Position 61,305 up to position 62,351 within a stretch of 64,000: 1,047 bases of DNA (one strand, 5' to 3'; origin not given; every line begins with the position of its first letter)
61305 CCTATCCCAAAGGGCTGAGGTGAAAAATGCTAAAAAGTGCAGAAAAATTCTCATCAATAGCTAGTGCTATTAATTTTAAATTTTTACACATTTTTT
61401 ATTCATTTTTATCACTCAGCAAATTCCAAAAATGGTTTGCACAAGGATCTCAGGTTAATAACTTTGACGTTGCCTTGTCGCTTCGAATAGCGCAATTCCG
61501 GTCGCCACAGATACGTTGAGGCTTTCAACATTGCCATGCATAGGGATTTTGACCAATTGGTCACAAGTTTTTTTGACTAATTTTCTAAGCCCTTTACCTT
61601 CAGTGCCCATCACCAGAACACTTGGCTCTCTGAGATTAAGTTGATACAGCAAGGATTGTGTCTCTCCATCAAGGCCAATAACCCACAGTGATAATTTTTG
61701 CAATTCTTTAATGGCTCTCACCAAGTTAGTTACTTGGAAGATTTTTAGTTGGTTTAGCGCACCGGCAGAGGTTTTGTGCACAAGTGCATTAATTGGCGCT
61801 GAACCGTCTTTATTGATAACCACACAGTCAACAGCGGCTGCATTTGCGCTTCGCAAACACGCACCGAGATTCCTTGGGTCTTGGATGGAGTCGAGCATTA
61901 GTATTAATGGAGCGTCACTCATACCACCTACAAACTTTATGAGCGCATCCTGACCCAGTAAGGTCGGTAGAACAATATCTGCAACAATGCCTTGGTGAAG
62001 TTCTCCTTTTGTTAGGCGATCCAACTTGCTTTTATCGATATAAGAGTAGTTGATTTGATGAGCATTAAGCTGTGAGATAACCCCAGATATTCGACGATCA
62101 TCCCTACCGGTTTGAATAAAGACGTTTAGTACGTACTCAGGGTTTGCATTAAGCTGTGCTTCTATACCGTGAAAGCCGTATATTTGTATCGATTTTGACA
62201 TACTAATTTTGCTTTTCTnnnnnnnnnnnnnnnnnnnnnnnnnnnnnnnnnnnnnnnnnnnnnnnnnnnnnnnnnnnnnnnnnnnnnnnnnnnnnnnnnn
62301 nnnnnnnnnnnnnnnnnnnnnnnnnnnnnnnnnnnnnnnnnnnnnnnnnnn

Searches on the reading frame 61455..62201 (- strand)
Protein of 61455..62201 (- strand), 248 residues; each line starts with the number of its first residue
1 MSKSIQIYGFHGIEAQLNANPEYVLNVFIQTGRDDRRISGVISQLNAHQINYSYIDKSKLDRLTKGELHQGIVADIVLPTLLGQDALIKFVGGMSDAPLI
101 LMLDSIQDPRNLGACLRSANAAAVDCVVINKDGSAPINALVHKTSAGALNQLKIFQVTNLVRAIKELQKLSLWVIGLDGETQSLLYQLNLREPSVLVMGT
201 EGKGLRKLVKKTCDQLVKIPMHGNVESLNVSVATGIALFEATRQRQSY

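Call 27: find_encoding_contigs(protein=window:61455-62201:-, flank=2500, max_places=10)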
Protein window:61455-62201:- (248 aa): 21 contigs read that carry it; 10 places shown.
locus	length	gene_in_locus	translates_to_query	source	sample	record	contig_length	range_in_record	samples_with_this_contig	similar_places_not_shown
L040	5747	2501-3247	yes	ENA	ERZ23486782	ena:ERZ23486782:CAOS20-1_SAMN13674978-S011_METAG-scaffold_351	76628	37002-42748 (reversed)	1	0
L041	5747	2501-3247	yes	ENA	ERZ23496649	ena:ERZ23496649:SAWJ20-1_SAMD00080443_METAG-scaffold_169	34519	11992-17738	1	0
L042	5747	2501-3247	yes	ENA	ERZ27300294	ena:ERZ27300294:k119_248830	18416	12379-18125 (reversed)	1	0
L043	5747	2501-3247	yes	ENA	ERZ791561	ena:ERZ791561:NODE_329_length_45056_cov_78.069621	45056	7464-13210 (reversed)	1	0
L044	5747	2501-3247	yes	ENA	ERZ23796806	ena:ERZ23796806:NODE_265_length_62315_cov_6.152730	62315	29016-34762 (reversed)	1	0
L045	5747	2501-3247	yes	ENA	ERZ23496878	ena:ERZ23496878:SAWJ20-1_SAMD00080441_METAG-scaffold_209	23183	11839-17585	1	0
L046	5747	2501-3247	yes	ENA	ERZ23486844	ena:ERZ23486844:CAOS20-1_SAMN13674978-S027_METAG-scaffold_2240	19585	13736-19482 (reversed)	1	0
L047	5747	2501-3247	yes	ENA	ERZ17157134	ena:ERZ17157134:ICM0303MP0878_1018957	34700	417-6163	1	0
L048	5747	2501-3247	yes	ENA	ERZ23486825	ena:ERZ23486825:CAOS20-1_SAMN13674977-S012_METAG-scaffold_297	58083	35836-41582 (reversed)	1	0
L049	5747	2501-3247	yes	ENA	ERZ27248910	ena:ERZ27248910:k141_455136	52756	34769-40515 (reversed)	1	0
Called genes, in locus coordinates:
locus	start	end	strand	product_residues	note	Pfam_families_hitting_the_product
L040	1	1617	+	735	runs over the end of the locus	PF03968:LptD_N, PF04453:LptD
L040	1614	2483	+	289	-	PF09312:SurA_N (faint), PF13616:Rotamase_3, PF00639:Rotamase (weak)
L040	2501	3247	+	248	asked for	PF08032:SpoU_sub_bind, PF00588:SpoU_methylase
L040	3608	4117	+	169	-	PF02620:YceD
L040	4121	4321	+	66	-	PF01783:Ribosomal_L32p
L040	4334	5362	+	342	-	PF02504:FA_synthesis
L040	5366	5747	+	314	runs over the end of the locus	PF00195:Chal_sti_synt_N (weak), PF00108:Thiolase_N, PF08545:ACP_syn_III, PF08541:ACP_syn_III_C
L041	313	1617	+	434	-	PF04453:LptD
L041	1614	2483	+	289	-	PF09312:SurA_N (faint), PF13616:Rotamase_3, PF00639:Rotamase (weak)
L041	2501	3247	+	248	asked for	PF08032:SpoU_sub_bind, PF00588:SpoU_methylase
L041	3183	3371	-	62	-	-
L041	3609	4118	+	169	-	PF02620:YceD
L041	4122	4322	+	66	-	PF01783:Ribosomal_L32p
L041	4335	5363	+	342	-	PF02504:FA_synthesis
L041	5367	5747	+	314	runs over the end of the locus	PF00108:Thiolase_N, PF08545:ACP_syn_III, PF08541:ACP_syn_III_C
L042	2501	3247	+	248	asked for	PF08032:SpoU_sub_bind, PF00588:SpoU_methylase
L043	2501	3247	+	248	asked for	PF08032:SpoU_sub_bind, PF00588:SpoU_methylase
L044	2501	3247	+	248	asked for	PF08032:SpoU_sub_bind, PF00588:SpoU_methylase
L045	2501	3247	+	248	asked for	PF08032:SpoU_sub_bind, PF00588:SpoU_methylase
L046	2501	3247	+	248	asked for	PF08032:SpoU_sub_bind, PF00588:SpoU_methylase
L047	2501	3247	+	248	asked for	PF08032:SpoU_sub_bind, PF00588:SpoU_methylase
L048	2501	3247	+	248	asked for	PF08032:SpoU_sub_bind, PF00588:SpoU_methylase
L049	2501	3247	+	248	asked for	PF08032:SpoU_sub_bind, PF00588:SpoU_methylase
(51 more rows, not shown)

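Call 71: find_homologous_proteins(query=window:61458-62201:-, max_evalue=1e-40)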
Query window:61458-62201:- (248 aa): 7603 proteins with E <= 1e-40 among 8000 candidates; the best 120 are listed.
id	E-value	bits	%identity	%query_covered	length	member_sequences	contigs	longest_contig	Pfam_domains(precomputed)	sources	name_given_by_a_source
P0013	3.3e-155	532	100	100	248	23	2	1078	PF08032.18,PF00588.25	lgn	-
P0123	2.2e-133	461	87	100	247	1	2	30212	PF08032.18,PF00588.25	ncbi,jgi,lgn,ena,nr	ncbi:MAG: 23S rRNA (guanosine(2251)-2'-O)-methyltransferase RlmB [Gammaproteobacteria bacterium]|nr:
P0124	1.2e-132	458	85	100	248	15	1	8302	PF08032.18,PF00588.25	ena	-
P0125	3.9e-132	457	85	100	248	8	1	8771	PF08032.18,PF00588.25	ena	-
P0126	6.4e-132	456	84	100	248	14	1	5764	PF08032.18,PF00588.25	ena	-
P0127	1.6e-123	428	81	100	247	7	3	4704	PF08032.18,PF00588.25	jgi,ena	-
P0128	6.1e-122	423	79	100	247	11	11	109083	PF08032.18,PF00588.25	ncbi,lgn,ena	-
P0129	1.9e-120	418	79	100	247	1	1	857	PF08032.18,PF00588.25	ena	-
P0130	3.0e-118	411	77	100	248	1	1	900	PF08032.18,PF00588.25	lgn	-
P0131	3.3e-117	408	75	100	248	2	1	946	PF08032.18,PF00588.25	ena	-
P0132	5.3e-117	407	76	100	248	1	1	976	PF08032.18,PF00588.25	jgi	-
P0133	7.3e-117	407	77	100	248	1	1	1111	PF08032.18,PF00588.25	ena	-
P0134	1.1e-116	406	76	100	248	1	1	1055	PF08032.18,PF00588.25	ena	-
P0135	1.6e-116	406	75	100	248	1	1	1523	PF08032.18,PF00588.25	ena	-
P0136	1.7e-116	405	75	100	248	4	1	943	PF08032.18,PF00588.25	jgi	-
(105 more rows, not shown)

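Call 72: find_encoding_contigs(protein=P0123, flank=2500, max_places=2)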
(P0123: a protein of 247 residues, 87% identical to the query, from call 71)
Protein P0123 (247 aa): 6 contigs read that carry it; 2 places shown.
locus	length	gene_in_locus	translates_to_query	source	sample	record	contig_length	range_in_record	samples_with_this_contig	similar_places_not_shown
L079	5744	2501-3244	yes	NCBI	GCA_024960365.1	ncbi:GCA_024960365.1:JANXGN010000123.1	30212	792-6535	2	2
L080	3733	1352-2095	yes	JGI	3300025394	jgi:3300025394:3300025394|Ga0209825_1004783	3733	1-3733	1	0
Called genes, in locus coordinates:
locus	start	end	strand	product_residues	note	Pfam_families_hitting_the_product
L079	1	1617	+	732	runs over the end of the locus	PF04453:LptD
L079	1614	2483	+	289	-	PF09312:SurA_N (faint), PF13616:Rotamase_3, PF00639:Rotamase (weak)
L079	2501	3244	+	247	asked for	PF08032:SpoU_sub_bind, PF00588:SpoU_methylase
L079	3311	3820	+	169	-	PF02620:YceD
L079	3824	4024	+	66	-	PF01783:Ribosomal_L32p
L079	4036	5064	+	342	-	PF02504:FA_synthesis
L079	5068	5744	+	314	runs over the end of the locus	PF00195:Chal_sti_synt_N (weak), PF00108:Thiolase_N, PF08545:ACP_syn_III, PF08541:ACP_syn_III_C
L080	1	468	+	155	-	?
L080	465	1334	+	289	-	PF09312:SurA_N (faint), PF13616:Rotamase_3, PF00639:Rotamase (weak)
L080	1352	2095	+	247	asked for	PF08032:SpoU_sub_bind, PF00588:SpoU_methylase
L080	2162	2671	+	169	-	PF02620:YceD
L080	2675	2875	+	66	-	PF01783:Ribosomal_L32p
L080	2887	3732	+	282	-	?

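Call 73: find_encoding_contigs(protein=P0124, flank=2500, max_places=2)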
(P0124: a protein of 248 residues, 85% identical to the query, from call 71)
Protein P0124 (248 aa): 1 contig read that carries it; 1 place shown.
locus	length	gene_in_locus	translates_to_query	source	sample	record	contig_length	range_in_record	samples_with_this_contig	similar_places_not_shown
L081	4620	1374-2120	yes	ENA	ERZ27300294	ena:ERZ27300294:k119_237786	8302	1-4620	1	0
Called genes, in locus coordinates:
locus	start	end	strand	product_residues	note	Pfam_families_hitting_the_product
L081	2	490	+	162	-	?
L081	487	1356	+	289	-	PF09312:SurA_N (faint), PF13616:Rotamase_3, PF00639:Rotamase (weak)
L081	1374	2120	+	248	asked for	PF08032:SpoU_sub_bind, PF00588:SpoU_methylase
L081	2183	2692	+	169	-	PF02620:YceD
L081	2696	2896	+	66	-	PF01783:Ribosomal_L32p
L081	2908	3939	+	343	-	PF02504:FA_synthesis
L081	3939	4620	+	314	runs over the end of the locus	PF00108:Thiolase_N, PF08545:ACP_syn_III, PF08541:ACP_syn_III_C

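Call 74: find_encoding_contigs(protein=P0128, flank=2500, max_places=2)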
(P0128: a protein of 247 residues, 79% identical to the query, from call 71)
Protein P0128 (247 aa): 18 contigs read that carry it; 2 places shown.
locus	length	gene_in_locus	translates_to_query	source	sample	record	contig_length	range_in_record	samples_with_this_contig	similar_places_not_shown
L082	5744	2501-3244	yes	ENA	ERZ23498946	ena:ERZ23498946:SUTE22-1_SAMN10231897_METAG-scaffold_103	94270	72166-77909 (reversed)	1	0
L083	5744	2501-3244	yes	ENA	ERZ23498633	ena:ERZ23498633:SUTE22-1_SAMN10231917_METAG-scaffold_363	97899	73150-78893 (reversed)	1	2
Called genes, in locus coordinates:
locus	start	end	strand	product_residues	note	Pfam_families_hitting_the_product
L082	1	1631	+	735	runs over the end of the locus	PF03968:LptD_N (faint), PF04453:LptD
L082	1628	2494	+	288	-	PF13616:Rotamase_3, PF00639:Rotamase (weak)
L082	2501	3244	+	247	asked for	PF08032:SpoU_sub_bind, PF00588:SpoU_methylase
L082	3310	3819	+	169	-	PF02620:YceD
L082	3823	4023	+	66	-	PF01783:Ribosomal_L32p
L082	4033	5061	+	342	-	PF02504:FA_synthesis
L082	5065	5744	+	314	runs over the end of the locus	PF00108:Thiolase_N, PF08545:ACP_syn_III, PF08541:ACP_syn_III_C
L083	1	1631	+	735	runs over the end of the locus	PF03968:LptD_N (faint), PF04453:LptD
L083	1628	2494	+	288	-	PF13616:Rotamase_3, PF00639:Rotamase (weak)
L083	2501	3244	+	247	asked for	PF08032:SpoU_sub_bind, PF00588:SpoU_methylase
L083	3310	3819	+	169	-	PF02620:YceD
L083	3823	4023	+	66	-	PF01783:Ribosomal_L32p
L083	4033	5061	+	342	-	PF02504:FA_synthesis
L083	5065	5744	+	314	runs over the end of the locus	PF00108:Thiolase_N, PF08545:ACP_syn_III, PF08541:ACP_syn_III_C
